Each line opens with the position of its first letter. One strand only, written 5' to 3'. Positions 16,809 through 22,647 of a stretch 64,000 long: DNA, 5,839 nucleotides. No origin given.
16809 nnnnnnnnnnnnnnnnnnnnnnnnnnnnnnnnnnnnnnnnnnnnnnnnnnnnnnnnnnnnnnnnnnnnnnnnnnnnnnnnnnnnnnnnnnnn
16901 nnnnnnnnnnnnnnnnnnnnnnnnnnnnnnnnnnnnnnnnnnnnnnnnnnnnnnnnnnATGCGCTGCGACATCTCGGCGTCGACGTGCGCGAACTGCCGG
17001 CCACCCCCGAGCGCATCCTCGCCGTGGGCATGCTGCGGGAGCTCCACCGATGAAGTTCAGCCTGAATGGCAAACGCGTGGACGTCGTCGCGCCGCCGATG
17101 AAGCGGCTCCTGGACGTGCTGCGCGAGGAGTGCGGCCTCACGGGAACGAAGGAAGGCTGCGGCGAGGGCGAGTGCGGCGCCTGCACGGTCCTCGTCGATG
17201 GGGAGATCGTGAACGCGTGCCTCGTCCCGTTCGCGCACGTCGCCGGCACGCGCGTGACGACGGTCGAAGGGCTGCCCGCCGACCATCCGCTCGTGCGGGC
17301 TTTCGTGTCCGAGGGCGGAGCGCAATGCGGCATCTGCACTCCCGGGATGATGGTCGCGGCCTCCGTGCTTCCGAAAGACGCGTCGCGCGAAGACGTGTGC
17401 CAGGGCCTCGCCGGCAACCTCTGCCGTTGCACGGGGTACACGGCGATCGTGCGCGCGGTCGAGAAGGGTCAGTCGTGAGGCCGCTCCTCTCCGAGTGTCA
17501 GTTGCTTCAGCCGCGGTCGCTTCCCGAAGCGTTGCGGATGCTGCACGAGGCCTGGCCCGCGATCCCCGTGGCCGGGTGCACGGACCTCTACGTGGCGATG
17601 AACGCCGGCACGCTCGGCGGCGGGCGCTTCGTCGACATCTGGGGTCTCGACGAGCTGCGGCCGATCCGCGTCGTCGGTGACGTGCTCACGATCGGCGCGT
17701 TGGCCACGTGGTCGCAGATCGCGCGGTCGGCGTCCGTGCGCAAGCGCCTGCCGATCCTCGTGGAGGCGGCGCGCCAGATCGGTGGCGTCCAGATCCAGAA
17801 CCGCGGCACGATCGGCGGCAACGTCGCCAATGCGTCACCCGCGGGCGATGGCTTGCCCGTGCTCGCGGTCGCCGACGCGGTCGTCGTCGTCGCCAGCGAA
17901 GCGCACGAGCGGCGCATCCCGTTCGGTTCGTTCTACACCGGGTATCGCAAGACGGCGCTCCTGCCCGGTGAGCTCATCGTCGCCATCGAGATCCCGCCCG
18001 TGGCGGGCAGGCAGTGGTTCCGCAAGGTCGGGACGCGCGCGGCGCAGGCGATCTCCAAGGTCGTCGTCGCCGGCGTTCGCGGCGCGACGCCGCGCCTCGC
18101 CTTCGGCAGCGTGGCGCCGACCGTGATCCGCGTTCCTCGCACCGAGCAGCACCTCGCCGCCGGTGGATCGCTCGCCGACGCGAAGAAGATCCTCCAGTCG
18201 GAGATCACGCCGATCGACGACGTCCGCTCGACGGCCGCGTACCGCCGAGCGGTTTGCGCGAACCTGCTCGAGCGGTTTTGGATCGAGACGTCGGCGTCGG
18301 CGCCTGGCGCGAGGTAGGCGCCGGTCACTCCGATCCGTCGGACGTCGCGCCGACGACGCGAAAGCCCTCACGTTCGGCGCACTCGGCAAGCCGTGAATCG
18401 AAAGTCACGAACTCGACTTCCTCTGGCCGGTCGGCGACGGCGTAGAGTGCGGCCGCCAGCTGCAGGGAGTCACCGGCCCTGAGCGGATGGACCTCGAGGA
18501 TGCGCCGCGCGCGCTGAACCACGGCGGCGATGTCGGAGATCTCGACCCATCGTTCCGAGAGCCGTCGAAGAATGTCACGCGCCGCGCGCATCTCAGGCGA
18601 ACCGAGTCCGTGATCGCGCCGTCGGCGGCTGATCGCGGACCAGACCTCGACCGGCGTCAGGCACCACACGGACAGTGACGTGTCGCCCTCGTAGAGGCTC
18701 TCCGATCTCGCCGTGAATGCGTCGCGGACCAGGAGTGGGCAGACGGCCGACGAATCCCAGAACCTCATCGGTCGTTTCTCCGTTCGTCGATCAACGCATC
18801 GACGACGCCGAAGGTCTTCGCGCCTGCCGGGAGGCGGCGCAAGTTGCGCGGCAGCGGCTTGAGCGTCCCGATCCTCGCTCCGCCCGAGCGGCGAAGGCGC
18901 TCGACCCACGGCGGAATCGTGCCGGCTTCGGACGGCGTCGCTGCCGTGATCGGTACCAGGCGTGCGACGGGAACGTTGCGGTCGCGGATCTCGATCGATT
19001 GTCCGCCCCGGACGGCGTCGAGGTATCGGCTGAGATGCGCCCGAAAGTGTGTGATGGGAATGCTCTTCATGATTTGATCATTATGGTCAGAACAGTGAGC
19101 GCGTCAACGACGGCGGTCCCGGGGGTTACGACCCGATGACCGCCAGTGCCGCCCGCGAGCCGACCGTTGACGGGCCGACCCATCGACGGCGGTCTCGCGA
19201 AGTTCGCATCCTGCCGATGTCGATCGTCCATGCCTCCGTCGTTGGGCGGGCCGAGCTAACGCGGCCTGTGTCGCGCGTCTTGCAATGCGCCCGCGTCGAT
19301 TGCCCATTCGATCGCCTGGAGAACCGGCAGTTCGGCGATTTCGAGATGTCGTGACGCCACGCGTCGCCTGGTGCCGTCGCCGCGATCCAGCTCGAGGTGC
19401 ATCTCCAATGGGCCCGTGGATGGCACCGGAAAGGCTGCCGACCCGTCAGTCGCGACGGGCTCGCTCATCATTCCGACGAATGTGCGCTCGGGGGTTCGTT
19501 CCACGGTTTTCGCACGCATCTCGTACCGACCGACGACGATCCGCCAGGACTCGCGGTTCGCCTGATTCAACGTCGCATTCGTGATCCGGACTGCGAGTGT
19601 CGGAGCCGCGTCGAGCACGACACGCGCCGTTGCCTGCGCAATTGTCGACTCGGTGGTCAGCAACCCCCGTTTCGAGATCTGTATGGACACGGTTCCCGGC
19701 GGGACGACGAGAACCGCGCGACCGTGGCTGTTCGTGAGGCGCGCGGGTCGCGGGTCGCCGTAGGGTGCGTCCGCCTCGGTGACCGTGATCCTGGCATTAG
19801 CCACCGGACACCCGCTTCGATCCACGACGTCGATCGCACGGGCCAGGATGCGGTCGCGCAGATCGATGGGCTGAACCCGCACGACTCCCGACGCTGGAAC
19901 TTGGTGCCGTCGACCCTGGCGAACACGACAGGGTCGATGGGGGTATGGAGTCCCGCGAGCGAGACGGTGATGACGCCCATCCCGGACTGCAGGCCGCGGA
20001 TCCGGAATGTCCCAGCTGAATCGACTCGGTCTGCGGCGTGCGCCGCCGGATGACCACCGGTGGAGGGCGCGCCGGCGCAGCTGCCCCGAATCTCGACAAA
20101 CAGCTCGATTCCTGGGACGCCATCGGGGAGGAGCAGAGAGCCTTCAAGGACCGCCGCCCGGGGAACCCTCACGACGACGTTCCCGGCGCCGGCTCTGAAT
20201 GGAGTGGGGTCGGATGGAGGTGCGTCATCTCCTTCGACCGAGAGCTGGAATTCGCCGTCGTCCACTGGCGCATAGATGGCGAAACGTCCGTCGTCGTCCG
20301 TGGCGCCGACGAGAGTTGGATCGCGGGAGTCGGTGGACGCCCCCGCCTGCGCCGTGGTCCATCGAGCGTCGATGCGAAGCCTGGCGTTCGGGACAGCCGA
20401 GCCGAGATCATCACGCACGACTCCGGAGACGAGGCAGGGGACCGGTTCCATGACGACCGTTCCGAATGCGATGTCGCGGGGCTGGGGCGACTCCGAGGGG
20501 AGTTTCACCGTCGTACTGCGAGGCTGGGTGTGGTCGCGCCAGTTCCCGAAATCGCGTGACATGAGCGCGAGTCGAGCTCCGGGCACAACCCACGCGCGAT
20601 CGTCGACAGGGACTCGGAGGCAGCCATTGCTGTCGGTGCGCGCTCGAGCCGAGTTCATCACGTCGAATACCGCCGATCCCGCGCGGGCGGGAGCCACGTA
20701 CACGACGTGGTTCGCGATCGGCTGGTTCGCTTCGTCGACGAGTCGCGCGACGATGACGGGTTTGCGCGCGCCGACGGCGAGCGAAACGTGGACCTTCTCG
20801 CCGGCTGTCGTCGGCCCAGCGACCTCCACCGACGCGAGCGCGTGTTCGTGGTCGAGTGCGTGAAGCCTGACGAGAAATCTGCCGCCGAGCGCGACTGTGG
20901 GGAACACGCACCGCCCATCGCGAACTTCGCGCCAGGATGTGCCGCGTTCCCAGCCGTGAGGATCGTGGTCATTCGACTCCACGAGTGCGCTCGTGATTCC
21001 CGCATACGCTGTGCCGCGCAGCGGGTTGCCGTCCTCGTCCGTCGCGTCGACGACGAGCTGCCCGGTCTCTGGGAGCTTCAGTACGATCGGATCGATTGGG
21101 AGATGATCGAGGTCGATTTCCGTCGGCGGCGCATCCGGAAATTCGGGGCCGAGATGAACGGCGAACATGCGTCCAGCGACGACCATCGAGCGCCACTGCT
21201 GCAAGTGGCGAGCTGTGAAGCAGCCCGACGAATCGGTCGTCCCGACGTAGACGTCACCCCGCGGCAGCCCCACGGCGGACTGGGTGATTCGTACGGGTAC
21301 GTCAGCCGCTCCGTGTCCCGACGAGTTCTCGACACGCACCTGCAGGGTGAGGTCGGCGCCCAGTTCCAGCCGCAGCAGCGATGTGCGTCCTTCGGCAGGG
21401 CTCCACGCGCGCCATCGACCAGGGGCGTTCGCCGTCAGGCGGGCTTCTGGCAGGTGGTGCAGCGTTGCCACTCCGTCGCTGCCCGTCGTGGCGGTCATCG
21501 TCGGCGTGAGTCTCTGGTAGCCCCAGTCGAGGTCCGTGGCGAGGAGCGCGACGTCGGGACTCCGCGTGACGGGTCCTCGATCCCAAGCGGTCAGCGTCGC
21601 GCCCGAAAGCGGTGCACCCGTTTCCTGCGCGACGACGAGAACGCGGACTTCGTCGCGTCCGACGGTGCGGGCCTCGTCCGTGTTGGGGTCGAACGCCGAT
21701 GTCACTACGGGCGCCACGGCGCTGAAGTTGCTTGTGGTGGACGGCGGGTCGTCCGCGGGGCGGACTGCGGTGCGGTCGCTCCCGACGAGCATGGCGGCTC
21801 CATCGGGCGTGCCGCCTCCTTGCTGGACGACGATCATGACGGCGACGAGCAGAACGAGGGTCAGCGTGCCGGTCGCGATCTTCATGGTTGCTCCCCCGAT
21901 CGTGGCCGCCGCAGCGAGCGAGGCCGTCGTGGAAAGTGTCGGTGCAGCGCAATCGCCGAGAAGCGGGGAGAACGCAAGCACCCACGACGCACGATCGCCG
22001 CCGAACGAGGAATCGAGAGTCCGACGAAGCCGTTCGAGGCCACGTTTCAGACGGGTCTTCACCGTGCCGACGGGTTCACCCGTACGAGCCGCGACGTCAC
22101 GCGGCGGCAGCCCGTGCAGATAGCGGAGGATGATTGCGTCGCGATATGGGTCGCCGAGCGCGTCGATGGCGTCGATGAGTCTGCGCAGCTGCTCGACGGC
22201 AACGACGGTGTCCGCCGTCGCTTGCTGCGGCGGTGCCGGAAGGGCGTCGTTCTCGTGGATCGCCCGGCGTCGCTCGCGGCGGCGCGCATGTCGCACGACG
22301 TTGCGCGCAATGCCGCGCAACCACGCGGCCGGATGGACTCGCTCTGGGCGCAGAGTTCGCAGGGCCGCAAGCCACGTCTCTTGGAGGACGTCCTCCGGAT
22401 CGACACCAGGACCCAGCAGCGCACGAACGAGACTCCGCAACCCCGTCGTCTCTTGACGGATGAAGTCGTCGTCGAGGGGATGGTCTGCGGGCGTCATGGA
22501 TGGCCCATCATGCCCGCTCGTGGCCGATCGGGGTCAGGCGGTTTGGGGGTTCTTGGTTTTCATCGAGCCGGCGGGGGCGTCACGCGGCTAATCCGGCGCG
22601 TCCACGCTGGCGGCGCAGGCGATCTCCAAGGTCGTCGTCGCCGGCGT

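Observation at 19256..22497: ECF sigma factor fused in frame to a TM helix and a large extracytoplasmic CarbopepD-reg-like repeat domain, with a frame break near the 3' end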

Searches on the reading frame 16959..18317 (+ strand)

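Call 5: search_protein_families(library=pfam, proteins=[window:16959-18317:+], max_evalue=0.01)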
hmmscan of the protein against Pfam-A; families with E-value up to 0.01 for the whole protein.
window:16959-18317:+ (452 aa): 2 families
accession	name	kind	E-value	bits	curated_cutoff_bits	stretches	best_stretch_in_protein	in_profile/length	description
PF00941.27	FAD_binding_5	-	2.5e-43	148.3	27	1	180-346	3-168/170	FAD binding domain in molybdopterin dehydrogenase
PF03450.22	CO_deh_flav_C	-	5.8e-12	46.1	25.5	1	366-443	14-101/102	CO dehydrogenase flavoprotein C-terminal domain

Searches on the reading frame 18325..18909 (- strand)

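Call 5: search_protein_families(library=pfam, proteins=[window:18325-18909:-], max_evalue=0.01)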
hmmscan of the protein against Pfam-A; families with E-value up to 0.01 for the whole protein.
window:18325-18909:- (194 aa): 1 family
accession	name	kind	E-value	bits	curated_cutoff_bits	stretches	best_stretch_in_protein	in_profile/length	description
PF01850.27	PIN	-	4.9e-05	24.4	23.6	1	52-178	4-118/120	PIN domain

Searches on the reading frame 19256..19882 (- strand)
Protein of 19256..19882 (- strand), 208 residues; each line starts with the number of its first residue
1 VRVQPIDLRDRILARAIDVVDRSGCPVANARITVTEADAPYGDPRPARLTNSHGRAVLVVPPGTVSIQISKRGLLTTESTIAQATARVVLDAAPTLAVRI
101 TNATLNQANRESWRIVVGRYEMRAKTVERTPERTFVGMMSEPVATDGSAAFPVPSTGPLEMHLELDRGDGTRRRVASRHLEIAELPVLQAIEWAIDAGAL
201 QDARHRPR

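Call 5: search_protein_families(library=pfam, proteins=[window:19256-19882:-], max_evalue=0.01)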
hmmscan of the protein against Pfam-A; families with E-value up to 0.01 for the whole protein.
window:19256-19882:- (208 aa): 1 family
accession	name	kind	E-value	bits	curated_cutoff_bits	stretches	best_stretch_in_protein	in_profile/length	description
PF13620.12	CarboxypepD_reg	-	3.8e-07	30.8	32.3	1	19-87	6-72/82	Carboxypeptidase regulatory-like domain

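Call 6: search_protein_families(library=ncbifam, proteins=[window:19256-19882:-], max_evalue=0.01)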
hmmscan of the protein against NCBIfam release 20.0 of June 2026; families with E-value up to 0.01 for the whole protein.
window:19256-19882:- (208 aa): 0 families

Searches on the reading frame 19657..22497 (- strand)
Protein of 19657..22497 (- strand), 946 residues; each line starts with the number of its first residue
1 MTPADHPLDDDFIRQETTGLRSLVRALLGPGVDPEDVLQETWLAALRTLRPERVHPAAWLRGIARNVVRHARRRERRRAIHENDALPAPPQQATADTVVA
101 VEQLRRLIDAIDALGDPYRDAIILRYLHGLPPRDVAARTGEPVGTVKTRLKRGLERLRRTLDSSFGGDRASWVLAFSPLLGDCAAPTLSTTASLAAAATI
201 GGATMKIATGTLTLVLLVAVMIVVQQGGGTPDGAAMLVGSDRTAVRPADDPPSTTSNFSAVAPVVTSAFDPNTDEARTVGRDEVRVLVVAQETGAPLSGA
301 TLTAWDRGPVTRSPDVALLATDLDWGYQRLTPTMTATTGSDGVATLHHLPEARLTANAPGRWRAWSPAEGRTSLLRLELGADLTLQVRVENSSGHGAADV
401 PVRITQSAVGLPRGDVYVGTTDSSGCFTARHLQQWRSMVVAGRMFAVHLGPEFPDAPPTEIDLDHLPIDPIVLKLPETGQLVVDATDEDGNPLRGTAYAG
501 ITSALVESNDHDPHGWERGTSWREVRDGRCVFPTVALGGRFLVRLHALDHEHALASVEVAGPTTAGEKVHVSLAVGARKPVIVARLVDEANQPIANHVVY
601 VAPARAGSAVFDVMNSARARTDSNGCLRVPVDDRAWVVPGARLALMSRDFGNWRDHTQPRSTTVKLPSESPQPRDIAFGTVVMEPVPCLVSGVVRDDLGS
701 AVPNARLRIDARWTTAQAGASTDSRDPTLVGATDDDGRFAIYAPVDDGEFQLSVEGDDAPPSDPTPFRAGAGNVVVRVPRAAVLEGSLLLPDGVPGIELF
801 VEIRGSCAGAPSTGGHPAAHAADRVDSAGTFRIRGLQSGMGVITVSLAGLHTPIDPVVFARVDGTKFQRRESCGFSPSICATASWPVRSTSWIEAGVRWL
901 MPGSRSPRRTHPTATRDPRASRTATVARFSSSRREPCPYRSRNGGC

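Call 5: search_protein_families(library=pfam, proteins=[window:19657-22497:-], max_evalue=0.01)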
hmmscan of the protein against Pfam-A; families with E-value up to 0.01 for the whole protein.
window:19657-22497:- (946 aa): 6 families
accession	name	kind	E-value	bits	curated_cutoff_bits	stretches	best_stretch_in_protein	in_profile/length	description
PF13620.12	CarboxypepD_reg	-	2.4e-14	53.8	32.3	0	690-772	2-72/82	Carboxypeptidase regulatory-like domain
PF08281.18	Sigma70_r4_2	-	2e-12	47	25.7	1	105-157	2-54/54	Sigma-70, region 4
PF04542.20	Sigma70_r2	-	1.2e-11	44.7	24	1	17-78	6-71/71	Sigma-70 region 2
PF04545.22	Sigma70_r4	-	2.1e-07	30.8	24.1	1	110-158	1-49/50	Sigma-70, region 4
PF02369.22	Big_1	-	4.8e-05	23.8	34.9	0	573-630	12-65/93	Bacterial Ig-like domain (group 1)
PF17789.7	MG4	-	0.00026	21.6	24.7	0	384-426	17-55/95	Macroglobulin domain MG4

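Call 6: search_protein_families(library=ncbifam, proteins=[window:19657-22497:-], max_evalue=0.01)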
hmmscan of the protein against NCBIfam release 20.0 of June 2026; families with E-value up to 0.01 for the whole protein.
window:19657-22497:- (946 aa): 73 families (the best 25 are shown)
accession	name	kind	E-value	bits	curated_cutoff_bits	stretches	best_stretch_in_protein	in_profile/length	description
TIGR02983.1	SigE-fam_strep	subfamily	2e-22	79.8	141.55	1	11-163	10-160/162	SigE family RNA polymerase sigma factor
TIGR02937.1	sigma70-ECF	superfamily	5.1e-20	71.8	42.9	1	19-160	13-164/165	sigma-70 family RNA polymerase sigma factor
NF009166.1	PRK12513.1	equivalog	8.3e-17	61.5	206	1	33-163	48-188/193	RNA polymerase sigma factor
TIGR02984.1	Sig-70_plancto1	subfamily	7.7e-16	58.2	183.75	1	31-161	35-188/189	RNA polymerase sigma-70 factor, Planctomycetaceae-specific subfamily 1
NF007227.0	PRK09645.1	subfamily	2.8e-15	56.6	202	1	25-162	31-171/177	sigma-70 family RNA polymerase sigma factor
NF007228.0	PRK09646.1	subfamily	8.3e-15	54.9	226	1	24-163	47-192/194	ECF RNA polymerase sigma factor SigK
NF009195.0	PRK12543.1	subfamily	3.4e-14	52.8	197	1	24-161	37-178/192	RNA polymerase sigma factor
TIGR02989.1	Sig-70_gvs1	subfamily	4.3e-14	52.7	124.55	1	13-159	7-156/158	RNA polymerase sigma-70 factor, Rhodopirellula/Verrucomicrobium family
NF009185.0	PRK12533.1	equivalog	6.6e-14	52.1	248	1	23-164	45-196/231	RNA polymerase sigma factor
NF008888.0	PRK11922.1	equivalog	3.4e-13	49.7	204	1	18-166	41-201/231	RNA polymerase sigma factor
TIGR02959.1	SigZ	equivalog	1.2e-12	48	168.65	1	33-162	21-149/170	RNA polymerase sigma factor SigZ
NF009172.0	PRK12519.1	subfamily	1e-11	44.8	222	1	27-163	49-191/194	RNA polymerase sigma factor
NF007223.0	PRK09641.1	equivalog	2.5e-11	43.8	209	1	33-162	44-185/187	RNA polymerase sigma factor SigW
NF007216.0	PRK09638.1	equivalog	3.7e-11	43.1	194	1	35-162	46-175/180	RNA polymerase sigma factor SigY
NF004113.0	PRK05602.1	equivalog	7.7e-11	42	208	1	21-163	59-203/211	RNA polymerase sigma factor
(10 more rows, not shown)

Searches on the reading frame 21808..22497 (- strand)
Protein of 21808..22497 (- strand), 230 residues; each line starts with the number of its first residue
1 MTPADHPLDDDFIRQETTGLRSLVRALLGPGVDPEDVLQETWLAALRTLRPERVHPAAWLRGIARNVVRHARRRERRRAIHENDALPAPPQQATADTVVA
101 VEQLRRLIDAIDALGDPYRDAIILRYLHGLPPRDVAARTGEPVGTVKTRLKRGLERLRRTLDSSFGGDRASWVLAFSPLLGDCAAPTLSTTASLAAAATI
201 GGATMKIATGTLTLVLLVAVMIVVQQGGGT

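Call 74: search_protein_representatives(protein=window:21808-22497:-)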
Query: 230 residues. Proteins with E-value up to 0.001 (for the whole library): 70106; up to 1e-10: 11982; up to 1e-30: 84. The best 150 are listed.
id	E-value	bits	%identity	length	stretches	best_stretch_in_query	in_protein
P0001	2.5e-142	488.4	100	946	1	1-230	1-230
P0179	6.9e-41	156.8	43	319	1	7-224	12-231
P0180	7.6e-41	156.6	44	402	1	4-222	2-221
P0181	1.8e-40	155.4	42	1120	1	8-224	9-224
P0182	7.5e-36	140.3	44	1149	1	18-210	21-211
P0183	1.9e-35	139.0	44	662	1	10-228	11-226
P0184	2.1e-35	138.9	45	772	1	19-224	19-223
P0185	4.8e-35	137.7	43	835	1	13-225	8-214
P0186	6.2e-35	137.3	41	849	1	1-225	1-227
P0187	7.9e-35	137.0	42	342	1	2-218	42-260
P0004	8.3e-35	136.9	42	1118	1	7-217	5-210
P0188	1.5e-34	136.0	40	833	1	14-221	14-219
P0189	1.7e-34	135.9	44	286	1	1-224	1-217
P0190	2.0e-34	135.6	43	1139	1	2-219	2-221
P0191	3.4e-34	134.9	45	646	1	11-220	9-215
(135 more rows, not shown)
